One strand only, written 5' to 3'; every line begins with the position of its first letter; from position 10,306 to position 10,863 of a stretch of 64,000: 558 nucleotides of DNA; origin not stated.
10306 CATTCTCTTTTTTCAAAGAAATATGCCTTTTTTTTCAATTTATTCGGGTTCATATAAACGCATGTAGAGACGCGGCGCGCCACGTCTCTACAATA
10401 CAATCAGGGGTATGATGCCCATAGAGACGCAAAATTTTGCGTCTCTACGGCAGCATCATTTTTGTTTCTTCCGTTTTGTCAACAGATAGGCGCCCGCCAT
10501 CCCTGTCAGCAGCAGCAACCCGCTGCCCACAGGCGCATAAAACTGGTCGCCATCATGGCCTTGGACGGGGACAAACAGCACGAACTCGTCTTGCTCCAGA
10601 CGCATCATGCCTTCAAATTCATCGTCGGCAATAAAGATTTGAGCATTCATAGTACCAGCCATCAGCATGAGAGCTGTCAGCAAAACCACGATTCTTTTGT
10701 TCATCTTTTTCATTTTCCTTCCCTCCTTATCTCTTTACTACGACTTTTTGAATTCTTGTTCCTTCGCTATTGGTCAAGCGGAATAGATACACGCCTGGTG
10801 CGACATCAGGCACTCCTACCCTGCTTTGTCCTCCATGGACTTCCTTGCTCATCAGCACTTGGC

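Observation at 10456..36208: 25.7-kb operon encoding about 8,500 aa of one idiosyncratic (V/I)(Y/F)GGG repeat across three giant proteins plus a tail-anchored mini-protein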

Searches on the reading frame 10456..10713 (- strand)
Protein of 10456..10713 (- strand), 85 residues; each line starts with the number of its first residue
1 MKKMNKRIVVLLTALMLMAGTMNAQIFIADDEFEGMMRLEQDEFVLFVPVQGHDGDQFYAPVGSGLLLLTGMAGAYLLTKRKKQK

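Call 3: search_protein_families(library=pfam, proteins=[window:10456-10713:-], max_evalue=0.01)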
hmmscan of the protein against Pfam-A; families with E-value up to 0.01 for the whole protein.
window:10456-10713:- (85 aa): 0 families

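Call 9: search_protein_families(library=ncbifam, proteins=[window:10456-10713:-], max_evalue=0.01)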
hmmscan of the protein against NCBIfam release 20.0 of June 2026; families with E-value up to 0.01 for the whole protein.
window:10456-10713:- (85 aa): 0 families

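Call 31: find_encoding_contigs(protein=window:10456-10713:-, flank=10000, max_places=8)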
Protein window:10456-10713:- (85 aa): 23 contigs read that carry it; 8 places shown.
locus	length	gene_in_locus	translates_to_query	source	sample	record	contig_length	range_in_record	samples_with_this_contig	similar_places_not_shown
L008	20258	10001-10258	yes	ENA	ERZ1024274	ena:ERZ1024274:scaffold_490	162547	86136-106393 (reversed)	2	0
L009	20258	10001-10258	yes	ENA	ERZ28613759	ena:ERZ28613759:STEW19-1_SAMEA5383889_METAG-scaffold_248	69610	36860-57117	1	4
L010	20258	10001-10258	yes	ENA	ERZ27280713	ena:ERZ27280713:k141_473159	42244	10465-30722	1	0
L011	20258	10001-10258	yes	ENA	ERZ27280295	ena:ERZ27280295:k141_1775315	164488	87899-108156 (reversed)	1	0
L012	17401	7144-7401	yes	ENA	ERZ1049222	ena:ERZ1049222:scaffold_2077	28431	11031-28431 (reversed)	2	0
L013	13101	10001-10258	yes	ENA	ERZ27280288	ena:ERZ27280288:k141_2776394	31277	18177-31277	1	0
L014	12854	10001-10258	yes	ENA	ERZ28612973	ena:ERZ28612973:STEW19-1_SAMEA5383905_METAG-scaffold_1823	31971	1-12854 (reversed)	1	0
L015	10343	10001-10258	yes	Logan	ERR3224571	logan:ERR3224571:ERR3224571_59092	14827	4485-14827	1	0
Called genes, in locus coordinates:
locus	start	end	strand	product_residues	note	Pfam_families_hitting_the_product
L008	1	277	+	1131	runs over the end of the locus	-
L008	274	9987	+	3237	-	PF07581:Glug (faint)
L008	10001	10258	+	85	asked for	-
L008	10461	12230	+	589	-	PF00501:AMP-binding, PF23562:AMP-binding_C_3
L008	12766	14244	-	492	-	PF04326:SLFN_AlbA_2, PF13749:HATPase_c_4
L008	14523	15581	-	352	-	PF13560:HTH_31 (weak), PF06114:Peptidase_M78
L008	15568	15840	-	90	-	-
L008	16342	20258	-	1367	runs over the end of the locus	PF07669:Eco57I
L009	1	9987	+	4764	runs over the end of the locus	-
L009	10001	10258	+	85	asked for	-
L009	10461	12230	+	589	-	PF00501:AMP-binding, PF23562:AMP-binding_C_3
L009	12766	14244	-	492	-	PF04326:SLFN_AlbA_2, PF13749:HATPase_c_4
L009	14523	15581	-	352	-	PF13560:HTH_31 (weak), PF06114:Peptidase_M78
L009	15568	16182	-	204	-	-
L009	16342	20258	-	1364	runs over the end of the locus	PF07669:Eco57I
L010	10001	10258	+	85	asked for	-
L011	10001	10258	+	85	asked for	-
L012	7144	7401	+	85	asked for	-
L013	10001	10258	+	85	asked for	-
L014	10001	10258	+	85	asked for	-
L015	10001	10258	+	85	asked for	-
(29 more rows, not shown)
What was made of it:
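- The ORFs are intact in at least 5 independent assemblies (call 31).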

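Call 43: search_protein_families(library=pfam, proteins=[window:10456-10713:-], max_evalue=1)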
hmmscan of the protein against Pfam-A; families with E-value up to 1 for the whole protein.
window:10456-10713:- (85 aa): 1 family
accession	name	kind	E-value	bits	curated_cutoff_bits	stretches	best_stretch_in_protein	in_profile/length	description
PF16962.11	ABC_export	-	0.015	14.2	29.7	1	1-71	181-249/531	Putative ABC exporter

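Call 44: find_homologous_proteins(query=A2, max_evalue=0.01)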
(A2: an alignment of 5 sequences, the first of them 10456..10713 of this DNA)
Query A2 (5 sequences) (85 aa, profile of the alignment): 246 proteins with E <= 0.01 among 8000 candidates; the best 120 are listed.
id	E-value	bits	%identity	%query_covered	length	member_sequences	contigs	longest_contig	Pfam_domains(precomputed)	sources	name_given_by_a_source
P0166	2.8e-39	151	73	100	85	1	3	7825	-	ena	-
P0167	3.4e-39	151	72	100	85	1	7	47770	-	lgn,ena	-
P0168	4.9e-39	150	94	100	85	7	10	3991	-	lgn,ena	-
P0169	1.8e-38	149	76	100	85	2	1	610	-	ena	-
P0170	1.8e-38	149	93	100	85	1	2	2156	-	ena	-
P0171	1.9e-38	148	92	100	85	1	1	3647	-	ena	-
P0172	2.2e-38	148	71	98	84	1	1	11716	-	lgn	-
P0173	2.9e-38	148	96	100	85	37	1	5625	-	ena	-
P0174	3.1e-38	148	91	100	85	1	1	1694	-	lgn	-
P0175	3.4e-38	148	92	100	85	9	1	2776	-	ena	-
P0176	4.5e-38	147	93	100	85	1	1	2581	-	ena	-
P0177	7.1e-38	147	91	100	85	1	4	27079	-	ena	-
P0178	9.4e-38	146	89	100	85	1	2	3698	-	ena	-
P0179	9.5e-38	146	91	100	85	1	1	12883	-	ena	-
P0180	1.0e-37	146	88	100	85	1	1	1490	-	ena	-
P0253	1.4e-30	123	47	67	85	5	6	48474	-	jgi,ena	jgi:hypothetical protein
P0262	1.3e-29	120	56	99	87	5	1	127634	-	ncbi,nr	ncbi:MAG: hypothetical protein K6G25_05100 [Bacteroidales bacterium]|nr:hypothetical protein [Bacter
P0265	7.3e-29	118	59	88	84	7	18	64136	-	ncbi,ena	-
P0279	1.1e-27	114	49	100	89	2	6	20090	-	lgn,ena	-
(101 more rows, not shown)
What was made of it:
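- The mini-protein family has 246 clusters (call 44).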

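Call 45: find_encoding_contigs(protein=P0262, flank=10000, max_places=2)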
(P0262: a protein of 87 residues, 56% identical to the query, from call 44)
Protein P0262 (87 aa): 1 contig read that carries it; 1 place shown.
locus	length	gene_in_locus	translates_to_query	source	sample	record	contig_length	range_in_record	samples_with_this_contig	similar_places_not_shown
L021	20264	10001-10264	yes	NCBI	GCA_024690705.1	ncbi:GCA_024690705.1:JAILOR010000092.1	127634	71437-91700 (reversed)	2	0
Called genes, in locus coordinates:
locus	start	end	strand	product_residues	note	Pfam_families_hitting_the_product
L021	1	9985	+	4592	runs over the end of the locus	-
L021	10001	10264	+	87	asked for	-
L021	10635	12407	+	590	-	PF00501:AMP-binding, PF23562:AMP-binding_C_3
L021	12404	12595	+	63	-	-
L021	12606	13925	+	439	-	PF01637:ATPase_2, PF13173:AAA_14 (weak), PF13401:AAA_22 (weak), PF03008:DUF234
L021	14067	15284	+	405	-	PF13173:AAA_14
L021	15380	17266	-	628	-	PF02784:Orn_Arg_deC_N, PF17810:Arg_decarb_HB, PF17944:Arg_decarbox_C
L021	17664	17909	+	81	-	PF10387:DUF2442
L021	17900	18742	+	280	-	PF01869:BcrAD_BadFG (weak)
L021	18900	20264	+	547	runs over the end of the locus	PF18998:Flg_new_2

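Call 46: find_encoding_contigs(protein=P0265, flank=10000, max_places=3)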
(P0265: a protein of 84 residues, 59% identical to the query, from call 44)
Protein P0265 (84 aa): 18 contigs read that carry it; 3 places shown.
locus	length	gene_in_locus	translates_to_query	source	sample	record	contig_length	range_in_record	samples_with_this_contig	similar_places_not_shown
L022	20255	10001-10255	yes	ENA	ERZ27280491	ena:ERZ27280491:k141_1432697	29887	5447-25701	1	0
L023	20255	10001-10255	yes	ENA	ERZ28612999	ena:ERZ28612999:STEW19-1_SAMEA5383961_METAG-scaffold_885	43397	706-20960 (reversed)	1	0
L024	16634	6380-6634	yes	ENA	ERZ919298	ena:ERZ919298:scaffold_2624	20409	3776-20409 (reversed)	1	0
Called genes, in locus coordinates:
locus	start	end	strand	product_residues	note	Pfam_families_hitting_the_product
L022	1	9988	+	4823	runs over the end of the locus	-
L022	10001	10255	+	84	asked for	-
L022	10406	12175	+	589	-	PF00501:AMP-binding, PF23562:AMP-binding_C_3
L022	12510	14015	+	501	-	PF12161:HsdM_N, PF02384:N6_Mtase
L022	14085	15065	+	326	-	PF13495:Phage_int_SAM_4, PF00589:Phage_integrase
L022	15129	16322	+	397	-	PF01420:Methylase_S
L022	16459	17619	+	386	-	PF01420:Methylase_S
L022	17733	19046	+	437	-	PF13173:AAA_14, PF13635:DUF4143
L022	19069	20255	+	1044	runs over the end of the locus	PF04313:HSDR_N, PF00270:DEAD (faint), PF04851:ResIII, PF18766:SWI2_SNF2, PF22679:T1R_D3-like, PF11867:T1RH-like_C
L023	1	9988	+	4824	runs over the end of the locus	-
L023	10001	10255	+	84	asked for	-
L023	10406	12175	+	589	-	PF00501:AMP-binding, PF23562:AMP-binding_C_3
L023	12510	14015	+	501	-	PF12161:HsdM_N, PF02384:N6_Mtase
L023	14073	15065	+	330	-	PF13495:Phage_int_SAM_4, PF00589:Phage_integrase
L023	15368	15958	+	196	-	PF01420:Methylase_S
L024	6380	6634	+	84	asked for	-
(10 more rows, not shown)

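Call 47: find_encoding_contigs(protein=P0279, flank=10000, max_places=2)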
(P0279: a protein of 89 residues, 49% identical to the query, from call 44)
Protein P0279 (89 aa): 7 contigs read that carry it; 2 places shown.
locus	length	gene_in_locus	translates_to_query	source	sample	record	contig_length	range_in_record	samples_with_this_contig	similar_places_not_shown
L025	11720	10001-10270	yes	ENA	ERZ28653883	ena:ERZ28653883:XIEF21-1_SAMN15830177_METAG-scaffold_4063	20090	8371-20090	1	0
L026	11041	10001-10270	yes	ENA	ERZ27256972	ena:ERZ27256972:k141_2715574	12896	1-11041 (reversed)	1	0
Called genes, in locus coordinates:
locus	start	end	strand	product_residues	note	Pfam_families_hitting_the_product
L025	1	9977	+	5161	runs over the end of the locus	-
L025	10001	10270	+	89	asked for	-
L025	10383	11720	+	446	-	?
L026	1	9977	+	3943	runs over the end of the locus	?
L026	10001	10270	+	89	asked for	-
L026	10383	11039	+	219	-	?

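Call 57: search_protein_families(library=ncbifam, alignment_id=A2, max_evalue=10)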
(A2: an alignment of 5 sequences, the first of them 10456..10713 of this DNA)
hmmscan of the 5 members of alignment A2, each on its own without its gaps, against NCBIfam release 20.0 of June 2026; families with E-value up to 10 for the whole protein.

A. member 1, window:10456-10713:- (85 aa): 4 families
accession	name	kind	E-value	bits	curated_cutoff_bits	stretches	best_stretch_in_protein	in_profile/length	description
TIGR01167.1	LPXTG_anchor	domain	0.13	12.9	15.9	1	59-83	11-33/34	LPXTG cell wall anchor domain-containing protein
TIGR02595.1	PEP_CTERM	domain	0.14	13.1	16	1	64-83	6-24/24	PEP-CTERM sorting domain-containing protein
NF058548.1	BT_4411_fam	equivalog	0.17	11.3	220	1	5-37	2-32/223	BT4411 family hyaluronic acid-binding protein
TIGR03370.1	VPLPA-CTERM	domain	1.1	9.3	25.35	1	64-75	6-17/25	VPLPA-CTERM sorting domain-containing protein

B. families by the number of members that match (of 5 scanned): 9 families
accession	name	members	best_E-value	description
TIGR01167.1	LPXTG_anchor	5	0.0033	LPXTG cell wall anchor domain-containing protein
TIGR02595.1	PEP_CTERM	5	0.14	PEP-CTERM sorting domain-containing protein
TIGR03370.1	VPLPA-CTERM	3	0.011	VPLPA-CTERM sorting domain-containing protein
NF058548.1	BT_4411_fam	3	0.028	BT4411 family hyaluronic acid-binding protein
NF058571.1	GVDTG_CTERM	2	0.067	GVDTG sorting domain-containing protein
NF033507.3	Loki-CTERM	1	0.11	Loki-CTERM sorting domain-containing protein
NF040843.1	SE2200_fam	1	0.29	SE2200 family small protein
NF045529.2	Heimdall-CTERM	1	6.1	Heimdall-CTERM domain-containing surface protein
NF041742.1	WGxxGxxG_fam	1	7.9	WGxxGxxG family protein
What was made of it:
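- On PEP-CTERM / LPXTG-type sorting signal (mini-protein): Sub-threshold hits in 5 of 5 members: LPXTG_anchor best E = 0.0033, PEP_CTERM 0.14, VPLPA-CTERM 0.011 (call 57).
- Closest known: C-terminal tripartite sorting signals. Same: All 5 members tested give weak hits to LPXTG_anchor and PEP_CTERM models (call 57).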

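Call 90: find_encoding_contigs(protein=P0253, flank=10000, max_places=3)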
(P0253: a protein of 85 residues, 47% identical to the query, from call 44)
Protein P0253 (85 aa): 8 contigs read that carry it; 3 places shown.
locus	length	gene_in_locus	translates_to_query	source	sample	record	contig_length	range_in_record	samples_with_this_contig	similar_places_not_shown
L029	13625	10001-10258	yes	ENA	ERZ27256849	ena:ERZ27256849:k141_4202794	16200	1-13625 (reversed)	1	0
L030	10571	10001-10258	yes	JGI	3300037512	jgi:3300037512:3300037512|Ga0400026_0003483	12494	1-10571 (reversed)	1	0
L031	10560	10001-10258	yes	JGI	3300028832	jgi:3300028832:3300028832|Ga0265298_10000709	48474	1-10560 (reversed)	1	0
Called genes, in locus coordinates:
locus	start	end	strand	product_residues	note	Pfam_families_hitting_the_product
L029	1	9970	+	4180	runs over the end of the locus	?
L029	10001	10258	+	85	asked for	-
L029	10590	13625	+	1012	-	?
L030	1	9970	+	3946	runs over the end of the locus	-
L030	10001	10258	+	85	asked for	-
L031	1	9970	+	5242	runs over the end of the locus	PF13287:Fn3_assoc (weak), PF13290:CHB_HEX_C_1 (weak), PF13287:Fn3_assoc, PF13290:CHB_HEX_C_1, PF05342:Peptidase_M26_N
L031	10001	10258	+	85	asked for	-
